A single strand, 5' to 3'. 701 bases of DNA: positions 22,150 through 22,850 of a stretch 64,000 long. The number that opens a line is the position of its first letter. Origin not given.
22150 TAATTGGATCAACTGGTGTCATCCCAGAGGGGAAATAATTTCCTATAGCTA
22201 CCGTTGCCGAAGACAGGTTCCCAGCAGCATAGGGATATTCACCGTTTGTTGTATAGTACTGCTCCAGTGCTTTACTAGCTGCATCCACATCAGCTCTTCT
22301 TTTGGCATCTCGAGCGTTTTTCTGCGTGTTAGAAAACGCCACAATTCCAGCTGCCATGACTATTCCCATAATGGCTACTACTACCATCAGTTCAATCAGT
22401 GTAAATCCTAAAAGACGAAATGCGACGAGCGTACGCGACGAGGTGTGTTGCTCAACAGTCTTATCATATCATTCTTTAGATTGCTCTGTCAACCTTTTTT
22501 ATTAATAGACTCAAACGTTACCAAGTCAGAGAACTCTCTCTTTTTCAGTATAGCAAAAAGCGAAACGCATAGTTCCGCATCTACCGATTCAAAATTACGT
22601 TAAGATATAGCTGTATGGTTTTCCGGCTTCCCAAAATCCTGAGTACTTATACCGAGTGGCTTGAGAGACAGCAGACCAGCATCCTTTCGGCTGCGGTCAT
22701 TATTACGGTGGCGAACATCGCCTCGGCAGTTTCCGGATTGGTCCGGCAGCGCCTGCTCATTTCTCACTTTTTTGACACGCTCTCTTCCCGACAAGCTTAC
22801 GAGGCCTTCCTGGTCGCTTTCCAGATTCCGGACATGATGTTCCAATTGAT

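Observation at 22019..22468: Type IV prepilin gene with no usable start codon: homopolymer frameshift or non-canonical initiation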

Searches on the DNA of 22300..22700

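Call 31: search_rna_families(source=window, start=22300, end=22700, threshold=evalue, max_evalue=10)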
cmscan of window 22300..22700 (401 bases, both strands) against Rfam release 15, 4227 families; matches with E-value up to 10: 0.
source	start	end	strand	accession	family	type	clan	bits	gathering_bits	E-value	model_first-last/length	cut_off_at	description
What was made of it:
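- On Programmed ribosomal frameshift site: No Rfam hit (call 31).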
